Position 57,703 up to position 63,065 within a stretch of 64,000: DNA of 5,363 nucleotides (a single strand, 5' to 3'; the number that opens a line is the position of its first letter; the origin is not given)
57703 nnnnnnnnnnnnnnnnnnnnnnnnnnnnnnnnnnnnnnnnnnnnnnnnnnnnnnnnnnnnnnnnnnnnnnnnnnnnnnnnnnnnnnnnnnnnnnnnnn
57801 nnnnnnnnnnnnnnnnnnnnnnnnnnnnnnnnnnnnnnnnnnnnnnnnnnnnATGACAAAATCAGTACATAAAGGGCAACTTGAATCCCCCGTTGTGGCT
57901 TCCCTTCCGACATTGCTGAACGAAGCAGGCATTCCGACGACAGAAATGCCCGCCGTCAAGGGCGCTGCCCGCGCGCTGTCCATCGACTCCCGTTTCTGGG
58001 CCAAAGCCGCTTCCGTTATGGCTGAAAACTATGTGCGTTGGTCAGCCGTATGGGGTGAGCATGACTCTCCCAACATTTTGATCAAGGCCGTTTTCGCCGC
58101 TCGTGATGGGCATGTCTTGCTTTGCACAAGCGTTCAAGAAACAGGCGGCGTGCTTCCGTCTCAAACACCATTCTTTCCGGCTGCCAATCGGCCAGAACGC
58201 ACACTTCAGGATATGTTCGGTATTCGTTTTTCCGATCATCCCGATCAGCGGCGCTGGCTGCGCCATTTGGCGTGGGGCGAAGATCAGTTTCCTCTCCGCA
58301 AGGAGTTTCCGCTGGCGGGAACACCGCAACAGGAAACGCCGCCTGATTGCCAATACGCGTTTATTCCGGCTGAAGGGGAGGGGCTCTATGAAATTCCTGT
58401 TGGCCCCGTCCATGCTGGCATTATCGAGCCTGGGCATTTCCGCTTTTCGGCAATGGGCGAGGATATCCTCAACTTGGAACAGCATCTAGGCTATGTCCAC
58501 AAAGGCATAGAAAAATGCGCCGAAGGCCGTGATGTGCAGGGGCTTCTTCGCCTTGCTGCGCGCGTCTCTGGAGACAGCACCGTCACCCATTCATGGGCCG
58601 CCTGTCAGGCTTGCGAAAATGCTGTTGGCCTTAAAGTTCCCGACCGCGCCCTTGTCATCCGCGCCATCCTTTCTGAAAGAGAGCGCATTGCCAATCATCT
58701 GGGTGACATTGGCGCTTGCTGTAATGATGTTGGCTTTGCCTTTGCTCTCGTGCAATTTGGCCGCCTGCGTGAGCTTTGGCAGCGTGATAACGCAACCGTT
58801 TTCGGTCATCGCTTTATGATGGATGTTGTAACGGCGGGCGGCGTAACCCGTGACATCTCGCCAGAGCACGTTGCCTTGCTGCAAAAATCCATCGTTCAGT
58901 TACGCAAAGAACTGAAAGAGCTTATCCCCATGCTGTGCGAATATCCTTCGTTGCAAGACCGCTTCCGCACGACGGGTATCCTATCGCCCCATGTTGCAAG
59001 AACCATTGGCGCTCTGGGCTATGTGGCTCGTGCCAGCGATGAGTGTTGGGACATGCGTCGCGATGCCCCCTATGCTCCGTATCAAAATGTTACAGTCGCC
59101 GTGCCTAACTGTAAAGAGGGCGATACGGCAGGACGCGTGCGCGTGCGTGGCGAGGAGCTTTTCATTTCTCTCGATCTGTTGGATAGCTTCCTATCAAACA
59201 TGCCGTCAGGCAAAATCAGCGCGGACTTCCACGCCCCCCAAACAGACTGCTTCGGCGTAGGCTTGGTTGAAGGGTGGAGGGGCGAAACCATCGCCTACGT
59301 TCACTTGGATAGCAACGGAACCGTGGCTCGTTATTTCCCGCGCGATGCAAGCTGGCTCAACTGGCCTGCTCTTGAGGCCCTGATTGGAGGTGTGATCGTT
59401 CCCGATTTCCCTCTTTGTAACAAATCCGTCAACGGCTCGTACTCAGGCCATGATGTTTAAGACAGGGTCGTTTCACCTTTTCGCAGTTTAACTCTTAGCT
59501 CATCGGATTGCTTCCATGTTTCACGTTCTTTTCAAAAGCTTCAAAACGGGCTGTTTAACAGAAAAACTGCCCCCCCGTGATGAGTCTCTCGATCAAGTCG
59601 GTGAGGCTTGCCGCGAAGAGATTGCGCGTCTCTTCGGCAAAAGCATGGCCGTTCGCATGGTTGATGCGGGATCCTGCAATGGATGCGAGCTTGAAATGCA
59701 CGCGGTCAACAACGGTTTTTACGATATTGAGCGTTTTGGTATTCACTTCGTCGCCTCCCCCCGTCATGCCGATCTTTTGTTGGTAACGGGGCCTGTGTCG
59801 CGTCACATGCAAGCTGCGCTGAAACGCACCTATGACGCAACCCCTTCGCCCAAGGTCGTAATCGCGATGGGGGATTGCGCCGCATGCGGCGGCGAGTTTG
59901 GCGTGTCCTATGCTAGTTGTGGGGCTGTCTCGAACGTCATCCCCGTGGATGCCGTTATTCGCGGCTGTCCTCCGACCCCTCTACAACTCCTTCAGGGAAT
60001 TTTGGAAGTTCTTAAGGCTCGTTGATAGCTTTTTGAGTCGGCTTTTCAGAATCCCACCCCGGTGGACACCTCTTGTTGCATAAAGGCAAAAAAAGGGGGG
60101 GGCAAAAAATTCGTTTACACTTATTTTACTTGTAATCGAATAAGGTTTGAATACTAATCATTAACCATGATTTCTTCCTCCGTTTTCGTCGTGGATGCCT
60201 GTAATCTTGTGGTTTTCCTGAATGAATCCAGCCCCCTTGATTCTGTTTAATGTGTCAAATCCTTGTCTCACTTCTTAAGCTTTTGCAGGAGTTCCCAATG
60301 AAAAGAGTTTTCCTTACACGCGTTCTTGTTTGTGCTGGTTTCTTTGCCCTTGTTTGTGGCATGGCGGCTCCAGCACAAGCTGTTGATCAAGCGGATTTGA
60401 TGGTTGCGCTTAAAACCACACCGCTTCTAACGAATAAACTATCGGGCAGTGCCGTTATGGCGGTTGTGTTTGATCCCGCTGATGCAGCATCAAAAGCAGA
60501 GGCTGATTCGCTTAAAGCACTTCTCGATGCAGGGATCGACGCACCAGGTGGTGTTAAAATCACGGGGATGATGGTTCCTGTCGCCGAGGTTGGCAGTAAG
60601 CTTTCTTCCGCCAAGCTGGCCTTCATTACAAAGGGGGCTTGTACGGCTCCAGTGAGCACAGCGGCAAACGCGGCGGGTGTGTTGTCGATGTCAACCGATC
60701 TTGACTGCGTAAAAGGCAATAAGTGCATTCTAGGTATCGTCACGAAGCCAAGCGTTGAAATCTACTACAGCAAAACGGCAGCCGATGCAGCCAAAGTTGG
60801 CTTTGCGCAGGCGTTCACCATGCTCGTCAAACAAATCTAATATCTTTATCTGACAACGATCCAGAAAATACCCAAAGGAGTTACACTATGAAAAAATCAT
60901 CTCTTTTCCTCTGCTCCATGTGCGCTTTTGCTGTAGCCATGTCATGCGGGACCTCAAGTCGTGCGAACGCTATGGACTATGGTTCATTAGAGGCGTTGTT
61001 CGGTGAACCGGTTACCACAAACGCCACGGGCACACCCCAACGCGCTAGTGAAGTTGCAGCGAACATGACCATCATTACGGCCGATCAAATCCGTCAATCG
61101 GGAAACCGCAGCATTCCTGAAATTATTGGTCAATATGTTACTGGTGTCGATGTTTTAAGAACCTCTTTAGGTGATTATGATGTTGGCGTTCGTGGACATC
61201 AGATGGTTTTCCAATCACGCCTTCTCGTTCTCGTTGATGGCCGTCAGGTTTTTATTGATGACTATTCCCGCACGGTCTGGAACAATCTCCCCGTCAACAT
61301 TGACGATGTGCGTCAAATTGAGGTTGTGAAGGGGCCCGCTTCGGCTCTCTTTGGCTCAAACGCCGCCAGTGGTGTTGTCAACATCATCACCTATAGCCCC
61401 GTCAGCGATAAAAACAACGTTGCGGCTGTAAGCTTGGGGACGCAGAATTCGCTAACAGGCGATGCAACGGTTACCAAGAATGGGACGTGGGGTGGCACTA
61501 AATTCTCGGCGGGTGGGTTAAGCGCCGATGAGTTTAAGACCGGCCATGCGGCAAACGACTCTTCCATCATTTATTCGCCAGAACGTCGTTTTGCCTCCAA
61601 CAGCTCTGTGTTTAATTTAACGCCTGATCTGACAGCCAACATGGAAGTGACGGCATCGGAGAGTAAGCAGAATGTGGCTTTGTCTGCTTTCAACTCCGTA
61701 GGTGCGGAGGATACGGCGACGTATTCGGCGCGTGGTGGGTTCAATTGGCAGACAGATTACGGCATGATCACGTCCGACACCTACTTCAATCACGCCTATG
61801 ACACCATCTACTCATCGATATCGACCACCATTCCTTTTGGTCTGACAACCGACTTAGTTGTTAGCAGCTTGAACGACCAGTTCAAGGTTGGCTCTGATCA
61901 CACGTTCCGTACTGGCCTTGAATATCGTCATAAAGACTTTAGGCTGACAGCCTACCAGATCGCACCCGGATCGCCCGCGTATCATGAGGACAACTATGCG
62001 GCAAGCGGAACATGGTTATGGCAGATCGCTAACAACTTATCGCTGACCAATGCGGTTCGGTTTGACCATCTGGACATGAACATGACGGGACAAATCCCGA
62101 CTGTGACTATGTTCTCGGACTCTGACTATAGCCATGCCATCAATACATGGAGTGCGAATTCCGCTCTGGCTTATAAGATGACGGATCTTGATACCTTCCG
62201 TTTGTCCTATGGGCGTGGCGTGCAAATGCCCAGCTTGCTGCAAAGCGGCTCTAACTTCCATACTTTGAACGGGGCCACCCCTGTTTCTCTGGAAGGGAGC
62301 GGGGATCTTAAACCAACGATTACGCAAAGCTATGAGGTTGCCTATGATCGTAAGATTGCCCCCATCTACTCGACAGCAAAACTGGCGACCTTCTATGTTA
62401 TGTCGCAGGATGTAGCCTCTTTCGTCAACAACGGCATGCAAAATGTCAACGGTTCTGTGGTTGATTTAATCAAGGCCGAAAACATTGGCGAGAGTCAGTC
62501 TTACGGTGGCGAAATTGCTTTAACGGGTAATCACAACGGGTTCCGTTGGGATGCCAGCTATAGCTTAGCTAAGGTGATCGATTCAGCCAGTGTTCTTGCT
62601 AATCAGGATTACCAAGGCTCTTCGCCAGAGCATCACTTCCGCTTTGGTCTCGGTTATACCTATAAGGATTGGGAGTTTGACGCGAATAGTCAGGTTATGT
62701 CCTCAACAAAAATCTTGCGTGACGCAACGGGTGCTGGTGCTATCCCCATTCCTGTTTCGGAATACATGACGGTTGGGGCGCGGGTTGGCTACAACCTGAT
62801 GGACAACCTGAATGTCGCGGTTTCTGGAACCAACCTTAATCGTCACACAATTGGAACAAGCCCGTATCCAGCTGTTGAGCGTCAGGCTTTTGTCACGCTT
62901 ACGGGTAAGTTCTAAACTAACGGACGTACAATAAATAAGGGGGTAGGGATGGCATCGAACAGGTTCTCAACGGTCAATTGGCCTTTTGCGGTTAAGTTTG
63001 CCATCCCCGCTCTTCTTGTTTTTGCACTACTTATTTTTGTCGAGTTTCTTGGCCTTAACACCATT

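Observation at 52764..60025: Six-gene Hyf/Hyc-like (hydrogenase-4 / formate-hydrogenlyase-type) membrane complex, minimal gene set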

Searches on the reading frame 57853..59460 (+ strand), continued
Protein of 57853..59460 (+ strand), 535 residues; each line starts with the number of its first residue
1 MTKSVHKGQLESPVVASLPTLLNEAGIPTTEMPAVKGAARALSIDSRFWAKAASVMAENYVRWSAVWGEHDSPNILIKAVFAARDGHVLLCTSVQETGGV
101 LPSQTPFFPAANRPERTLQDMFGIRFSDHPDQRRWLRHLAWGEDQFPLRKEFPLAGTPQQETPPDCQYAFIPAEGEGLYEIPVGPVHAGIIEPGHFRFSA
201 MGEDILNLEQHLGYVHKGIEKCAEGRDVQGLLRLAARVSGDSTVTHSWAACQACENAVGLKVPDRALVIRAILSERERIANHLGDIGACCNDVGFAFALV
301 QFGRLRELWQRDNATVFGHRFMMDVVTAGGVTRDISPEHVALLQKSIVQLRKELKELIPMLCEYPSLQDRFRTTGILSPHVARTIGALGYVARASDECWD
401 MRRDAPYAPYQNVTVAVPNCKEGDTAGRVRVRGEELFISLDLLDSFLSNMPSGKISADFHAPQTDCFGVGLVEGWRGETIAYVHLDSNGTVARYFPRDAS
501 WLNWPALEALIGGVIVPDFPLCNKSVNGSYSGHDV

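Call 83: find_encoding_contigs(protein=P0006, flank=10000, max_places=1)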
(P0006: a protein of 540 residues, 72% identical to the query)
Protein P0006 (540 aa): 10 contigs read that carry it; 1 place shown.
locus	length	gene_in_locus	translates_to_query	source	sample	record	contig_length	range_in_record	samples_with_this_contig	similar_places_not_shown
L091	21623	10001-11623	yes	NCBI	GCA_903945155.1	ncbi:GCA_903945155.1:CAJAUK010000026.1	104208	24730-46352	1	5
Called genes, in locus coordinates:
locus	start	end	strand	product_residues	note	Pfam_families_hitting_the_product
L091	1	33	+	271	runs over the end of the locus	PF02086:MethyltransfD12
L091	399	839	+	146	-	-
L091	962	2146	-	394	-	PF00890:FAD_binding_2, PF01266:DAO (faint), PF03486:HI0933_like, PF07992:Pyr_redox_2, PF12831:FAD_oxidored, PF13738:Pyr_redox_3 (faint), PF22780:HI0933_like_1st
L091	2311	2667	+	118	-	-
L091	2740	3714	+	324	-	PF04748:Polysacc_deac_2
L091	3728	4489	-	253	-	PF04376:ATE_N, PF04377:ATE_C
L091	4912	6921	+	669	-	PF00361:Proton_antipo_M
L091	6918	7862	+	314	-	PF00146:NADHdh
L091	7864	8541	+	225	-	-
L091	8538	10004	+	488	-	PF00361:Proton_antipo_M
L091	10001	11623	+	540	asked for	PF00329:Complex1_30kDa, PF00374:NiFeSe_Hases (weak), PF00346:Complex1_49kDa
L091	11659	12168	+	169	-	PF01058:Oxidored_q6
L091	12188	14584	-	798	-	PF13414:TPR_11, PF14559:TPR_19 (weak), PF13432:TPR_16 (weak), PF23914:TPR_CcmH_CycH (weak), PF13432:TPR_16, PF14559:TPR_19, PF23914:TPR_CcmH_CycH (weak), PF13432:TPR_16 (weak), +24 more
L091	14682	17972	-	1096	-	PF00176:SNF2-rel_dom, PF00270:DEAD (weak), PF04851:ResIII, PF00271:Helicase_C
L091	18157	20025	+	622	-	PF00270:DEAD, PF00271:Helicase_C, PF16124:RecQ_Zn_bind, PF09382:RQC, PF00570:HRDC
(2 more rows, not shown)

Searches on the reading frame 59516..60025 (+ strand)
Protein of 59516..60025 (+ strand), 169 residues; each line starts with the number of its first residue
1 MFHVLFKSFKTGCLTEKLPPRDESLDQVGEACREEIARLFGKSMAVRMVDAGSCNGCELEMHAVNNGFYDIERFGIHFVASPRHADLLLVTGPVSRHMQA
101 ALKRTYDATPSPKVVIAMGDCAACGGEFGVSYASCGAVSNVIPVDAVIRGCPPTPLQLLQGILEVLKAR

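Call 4: search_protein_families(library=pfam, proteins=[window:59516-60025:+])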
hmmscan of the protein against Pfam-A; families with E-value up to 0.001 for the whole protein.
window:59516-60025:+ (169 aa): 1 family
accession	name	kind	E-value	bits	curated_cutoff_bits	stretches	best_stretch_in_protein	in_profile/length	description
PF01058.29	Oxidored_q6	-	4.8e-31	107.6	27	1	54-164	1-127/128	NADH ubiquinone oxidoreductase, 20 Kd subunit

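Call 5: search_protein_families(library=ncbifam, proteins=[window:59516-60025:+])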
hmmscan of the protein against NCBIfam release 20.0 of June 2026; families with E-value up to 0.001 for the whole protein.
window:59516-60025:+ (169 aa): 15 families
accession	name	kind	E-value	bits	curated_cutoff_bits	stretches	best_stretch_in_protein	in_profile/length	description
NF005012.1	PRK06411.1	subfamily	9.4e-37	126.1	116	1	54-165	43-154/166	NADH-quinone oxidoreductase subunit NuoB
TIGR01957.1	nuoB_fam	subfamily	1e-33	116.3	142.7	1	40-165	13-138/145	NADH-quinone oxidoreductase subunit B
NF011393.0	PRK14818.1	equivalog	6.7e-29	100.6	255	1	56-165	42-151/173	NADH dehydrogenase subunit B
NF011391.0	PRK14816.1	equivalog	4.9e-28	98.1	283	1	48-165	57-173/196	NADH-quinone oxidoreductase subunit B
NF011390.0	PRK14815.1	equivalog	5.3e-28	97.5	281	1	55-165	43-153/183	NADH dehydrogenase subunit B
NF011388.0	PRK14813.1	equivalog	6.4e-27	94.6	294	1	55-165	38-149/189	NADH dehydrogenase subunit B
NF011394.0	PRK14819.1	equivalog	1.3e-26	93.7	312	1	55-163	41-150/264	NADH-quinone oxidoreductase subunit B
NF011395.0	PRK14820.1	equivalog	6.1e-26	91.3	263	1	51-165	41-153/180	NADH-quinone oxidoreductase subunit B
NF011392.0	PRK14817.1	equivalog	1.9e-24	86.3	271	1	56-164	47-155/182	NADH-quinone oxidoreductase subunit B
NF009808.0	PRK13292.1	equivalog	4.8e-24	84.2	1156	1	56-164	36-144/791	NADH-quinone oxidoreductase subunit B/C/D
NF011389.0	PRK14814.1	equivalog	6.8e-21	74.9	285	1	51-165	41-153/186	NADH dehydrogenase subunit B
NF045875.1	F420_non_VhuG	exception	2.4e-06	27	450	0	136-167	134-165/286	F420-non-reducing hydrogenase subunit VhuG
NF040831.1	sulfhyd_ShyD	equivalog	3.8e-06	26.7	460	1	50-126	7-88/240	NAD(P)-dependent hydrogenase/sulfhydrogenase 2 subunit delta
TIGR03294.1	FrhG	equivalog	5.3e-06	26.3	245.5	1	84-167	50-142/228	coenzyme F420 hydrogenase subunit gamma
NF007779.0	PRK10468.1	equivalog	0.00031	19.8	659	1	107-164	143-204/372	hydrogenase 2 small subunit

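Call 7: search_solved_structures(query=window:59516-60025:+, show_alignments=2, max_evalue=0.00001)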
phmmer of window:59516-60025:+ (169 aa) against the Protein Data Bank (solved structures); distinct sequences matched with E-value up to 0.00001: 44.
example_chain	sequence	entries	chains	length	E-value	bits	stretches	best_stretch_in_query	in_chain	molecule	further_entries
6cfw_J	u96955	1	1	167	6.7e-34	120.2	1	35-166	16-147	Probable membrane-bound hydrogenase subunit mbhJ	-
7z0s_G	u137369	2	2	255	9.9e-33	116.4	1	31-163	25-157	Formate hydrogenlyase subunit 7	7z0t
5lc5_B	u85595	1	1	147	6e-26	94.3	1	57-167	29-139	NADH dehydrogenase [ubiquinone] iron-sulfur protein 7, mitochondrial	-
7zeb_6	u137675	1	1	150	6.7e-26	94.2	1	57-167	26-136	NADH dehydrogenase [ubiquinone] iron-sulfur protein 7, mitochondrial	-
9w2u_B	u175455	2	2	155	7e-26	94.1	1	57-167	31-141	NADH dehydrogenase [ubiquinone] iron-sulfur protein 7, mitochondrial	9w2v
7zd6_6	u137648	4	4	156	7.1e-26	94.1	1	57-167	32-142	NADH dehydrogenase [ubiquinone] iron-sulfur protein 7, mitochondrial | Complex I-20kD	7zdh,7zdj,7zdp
7arc_B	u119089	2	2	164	7.7e-26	94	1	57-167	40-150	PSST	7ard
9ti4_E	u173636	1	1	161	7.7e-26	94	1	57-165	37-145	NADH dehydrogenase [ubiquinone] iron-sulfur protein 7, mitochondrial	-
5xtb_C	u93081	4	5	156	7.8e-26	94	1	57-165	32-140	NADH dehydrogenase [ubiquinone] iron-sulfur protein 7, mitochondrial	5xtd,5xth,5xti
6g2j_B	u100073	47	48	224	8.9e-26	93.8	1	57-165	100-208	NADH dehydrogenase [ubiquinone] iron-sulfur protein 7, mitochondrial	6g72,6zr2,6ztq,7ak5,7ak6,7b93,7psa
5ldw_B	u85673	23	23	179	9.7e-26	93.7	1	57-167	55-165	NADH dehydrogenase [ubiquinone] iron-sulfur protein 7, mitochondrial | Mitochondrial complex I, PSST subunit | NADH:ubiquinone oxidoreductase core subunit S7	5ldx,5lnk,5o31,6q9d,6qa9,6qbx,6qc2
7v2c_C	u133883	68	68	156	1.1e-25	93.5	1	57-165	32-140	NADH dehydrogenase [ubiquinone] iron-sulfur protein 7,mitochondrial | NADH dehydrogenase [ubiquinone] iron-sulfur protein 7, mitochondrial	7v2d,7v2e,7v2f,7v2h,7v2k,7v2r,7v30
9cwt_C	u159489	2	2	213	1.4e-25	93.2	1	54-165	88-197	NADH dehydrogenase [ubiquinone] iron-sulfur protein 7, mitochondrial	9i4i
8b9z_B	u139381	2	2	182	1.4e-25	93.1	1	56-167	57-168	LD31474p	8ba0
7qsd_B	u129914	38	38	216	1.4e-25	93.1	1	57-167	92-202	NADH dehydrogenase [ubiquinone] iron-sulfur protein 7, mitochondrial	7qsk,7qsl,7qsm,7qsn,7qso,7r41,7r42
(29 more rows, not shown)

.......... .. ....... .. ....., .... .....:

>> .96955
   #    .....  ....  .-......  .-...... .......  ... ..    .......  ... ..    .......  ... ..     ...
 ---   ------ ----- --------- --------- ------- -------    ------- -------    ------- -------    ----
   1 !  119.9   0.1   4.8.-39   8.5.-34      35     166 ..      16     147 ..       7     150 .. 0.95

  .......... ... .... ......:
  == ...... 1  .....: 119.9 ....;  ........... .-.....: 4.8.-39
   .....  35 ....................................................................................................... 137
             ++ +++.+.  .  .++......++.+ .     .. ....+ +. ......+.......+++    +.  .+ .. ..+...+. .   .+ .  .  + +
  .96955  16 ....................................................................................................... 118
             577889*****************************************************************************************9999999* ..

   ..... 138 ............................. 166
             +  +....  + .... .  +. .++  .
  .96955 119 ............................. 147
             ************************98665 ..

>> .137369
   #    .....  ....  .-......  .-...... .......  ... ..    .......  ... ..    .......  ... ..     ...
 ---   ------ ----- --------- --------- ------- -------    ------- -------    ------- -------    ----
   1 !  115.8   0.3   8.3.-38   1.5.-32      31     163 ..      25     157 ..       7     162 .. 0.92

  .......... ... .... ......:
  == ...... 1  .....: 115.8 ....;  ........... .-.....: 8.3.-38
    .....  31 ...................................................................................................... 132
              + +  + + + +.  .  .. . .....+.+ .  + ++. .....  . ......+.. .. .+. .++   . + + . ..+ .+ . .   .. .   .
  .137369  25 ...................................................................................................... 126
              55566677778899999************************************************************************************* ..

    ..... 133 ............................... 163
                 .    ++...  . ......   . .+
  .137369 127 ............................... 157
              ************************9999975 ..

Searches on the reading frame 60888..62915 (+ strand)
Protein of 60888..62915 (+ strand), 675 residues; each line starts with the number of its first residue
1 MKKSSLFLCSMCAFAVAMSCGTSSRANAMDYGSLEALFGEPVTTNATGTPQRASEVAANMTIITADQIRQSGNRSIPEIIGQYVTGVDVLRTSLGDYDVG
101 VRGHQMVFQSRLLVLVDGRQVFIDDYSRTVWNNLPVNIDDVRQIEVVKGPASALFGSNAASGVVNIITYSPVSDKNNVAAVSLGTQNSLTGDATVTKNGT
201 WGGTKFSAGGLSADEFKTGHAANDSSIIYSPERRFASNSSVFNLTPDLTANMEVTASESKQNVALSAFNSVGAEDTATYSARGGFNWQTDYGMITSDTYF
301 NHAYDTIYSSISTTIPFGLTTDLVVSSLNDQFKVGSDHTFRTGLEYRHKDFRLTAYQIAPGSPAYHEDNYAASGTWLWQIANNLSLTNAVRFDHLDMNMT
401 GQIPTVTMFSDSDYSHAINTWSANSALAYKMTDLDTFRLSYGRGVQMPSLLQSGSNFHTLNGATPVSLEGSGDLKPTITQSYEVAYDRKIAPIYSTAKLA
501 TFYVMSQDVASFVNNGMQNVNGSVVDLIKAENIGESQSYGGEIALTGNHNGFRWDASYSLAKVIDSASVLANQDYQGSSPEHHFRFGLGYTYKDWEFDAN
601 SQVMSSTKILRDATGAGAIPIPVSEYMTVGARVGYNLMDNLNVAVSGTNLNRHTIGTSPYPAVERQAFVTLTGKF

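Call 4: search_protein_families(library=pfam, proteins=[window:60888-62915:+])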
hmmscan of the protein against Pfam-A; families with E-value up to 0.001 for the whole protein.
window:60888-62915:+ (675 aa): 2 families
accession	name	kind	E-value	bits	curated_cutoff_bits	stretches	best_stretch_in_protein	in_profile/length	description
PF00593.30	TonB_dep_Rec_b-barrel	-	1.1e-29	105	27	1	187-650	15-436/436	TonB dependent receptor-like, beta-barrel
PF07715.20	Plug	-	4e-18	66.3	23.9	1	54-163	3-107/107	TonB-dependent Receptor Plug Domain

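Call 5: search_protein_families(library=ncbifam, proteins=[window:60888-62915:+])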
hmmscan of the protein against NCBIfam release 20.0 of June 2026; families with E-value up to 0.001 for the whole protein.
window:60888-62915:+ (675 aa): 22 families
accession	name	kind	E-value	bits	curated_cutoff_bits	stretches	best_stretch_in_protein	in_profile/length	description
NF053590.1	TonB_dep_TOL0244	equivalog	4e-39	134.7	645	2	33-188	6-159/604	TOL_0244 family TonB-dependent receptor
TIGR01785.1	TonB-hemin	subfamily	9.5e-27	93.7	316.85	2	40-171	2-131/677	TonB-dependent heme/hemoglobin receptor family protein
TIGR01783.1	TonB-siderophor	subfamily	3.5e-26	92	223.5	2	55-196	1-135/649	TonB-dependent siderophore receptor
TIGR01786.1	TonB-hemlactrns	subfamily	1.1e-20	73.6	323.75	2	44-170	5-135/719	TonB-dependent hemoglobin/transferrin/lactoferrin family receptor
TIGR01779.1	TonB-B12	equivalog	7.4e-20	71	599.7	1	40-650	29-588/614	TonB-dependent vitamin B12 receptor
NF007478.2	PRK10064.1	equivalog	1.6e-18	66.3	745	2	38-176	29-164/663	catecholate siderophore receptor CirA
NF010038.0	PRK13513.1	equivalog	1.1e-17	63.8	942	1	40-399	36-392/659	ligand-gated channel protein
NF010010.0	PRK13483.1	equivalog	1.2e-15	56.6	927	1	38-664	32-647/660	ligand-gated channel protein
NF050067.1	TonBEntbctnRecCfrA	equivalog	4.8e-14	51.6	1200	1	43-211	30-194/698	TonB-dependent ferric enterobactin receptor CfrA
NF007926.1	PRK10641.1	equivalog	1.6e-13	50.1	836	1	45-195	33-178/617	TonB-dependent vitamin B12 receptor BtuB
NF049947.1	TonB_dep_PCPU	exception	7.9e-13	47.5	800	1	49-183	43-178/685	TonB-dependent receptor, PCPU motif-type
NF049944.1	TonB_dep_PUIUD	equivalog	5e-12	44.9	850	1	51-171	52-172/686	TonB-dependent receptor, PUIUD motif-type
NF010011.0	PRK13484.1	equivalog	5.4e-12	44.8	1197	1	42-193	33-182/682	IreA family TonB-dependent siderophore receptor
NF010012.0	PRK13486.1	equivalog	4.5e-11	41.8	924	1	44-186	30-175/696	TonB-dependent receptor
NF049946.1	TonB_dep_CU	exception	1.4e-10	40.2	700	1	57-185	58-186/683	TonB-dependent receptor, CU motif-type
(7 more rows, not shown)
